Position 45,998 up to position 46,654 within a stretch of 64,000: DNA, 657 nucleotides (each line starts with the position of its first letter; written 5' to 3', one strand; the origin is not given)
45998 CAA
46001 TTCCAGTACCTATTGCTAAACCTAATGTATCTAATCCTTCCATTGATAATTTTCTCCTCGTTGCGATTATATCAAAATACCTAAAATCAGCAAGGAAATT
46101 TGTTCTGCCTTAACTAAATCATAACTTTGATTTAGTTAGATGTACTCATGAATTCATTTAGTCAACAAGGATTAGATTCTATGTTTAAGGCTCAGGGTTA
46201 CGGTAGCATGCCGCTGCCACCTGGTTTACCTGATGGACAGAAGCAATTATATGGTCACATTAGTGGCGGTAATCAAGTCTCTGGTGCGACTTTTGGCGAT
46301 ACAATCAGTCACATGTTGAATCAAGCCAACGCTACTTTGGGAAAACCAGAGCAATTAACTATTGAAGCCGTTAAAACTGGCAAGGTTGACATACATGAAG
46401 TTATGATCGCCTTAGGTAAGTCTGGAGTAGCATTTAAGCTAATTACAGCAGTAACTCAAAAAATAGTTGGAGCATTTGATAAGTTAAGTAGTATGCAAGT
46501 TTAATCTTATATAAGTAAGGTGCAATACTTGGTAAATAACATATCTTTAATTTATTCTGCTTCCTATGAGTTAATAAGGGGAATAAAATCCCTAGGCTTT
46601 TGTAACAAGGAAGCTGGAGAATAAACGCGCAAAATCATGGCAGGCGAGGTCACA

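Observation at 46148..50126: Minimal flagellar cluster: fliE-fliF, a 124 aa ORF in place of fliG, and FliH with a long acidic tail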

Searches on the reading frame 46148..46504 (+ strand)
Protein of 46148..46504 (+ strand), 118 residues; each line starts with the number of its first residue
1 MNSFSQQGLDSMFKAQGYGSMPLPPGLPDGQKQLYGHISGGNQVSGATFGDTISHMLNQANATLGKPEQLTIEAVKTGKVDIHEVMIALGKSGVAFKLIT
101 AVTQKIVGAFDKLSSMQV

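Call 3: search_protein_families(library=pfam, proteins=[window:46148-46504:+], max_evalue=1)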
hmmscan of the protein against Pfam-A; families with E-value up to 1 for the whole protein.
window:46148-46504:+ (118 aa): 1 family
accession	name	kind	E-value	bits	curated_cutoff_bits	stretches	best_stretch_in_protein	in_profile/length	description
PF02049.23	FliE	-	4.8e-15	55.9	22.4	1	42-118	13-89/89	Flagellar hook-basal body complex protein FliE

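Call 4: search_protein_families(library=ncbifam, proteins=[window:46148-46504:+], max_evalue=1)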
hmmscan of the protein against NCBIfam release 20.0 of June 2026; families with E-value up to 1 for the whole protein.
window:46148-46504:+ (118 aa): 2 families
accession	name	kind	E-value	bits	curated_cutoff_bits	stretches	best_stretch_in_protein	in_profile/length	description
TIGR00205.2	fliE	equivalog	5.6e-14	52.1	30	1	49-118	1-71/71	flagellar hook-basal body complex protein FliE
NF009371.0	PRK12729.1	equivalog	5.9e-05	23.6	145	1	47-116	56-126/127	flagellar hook-basal body protein FliE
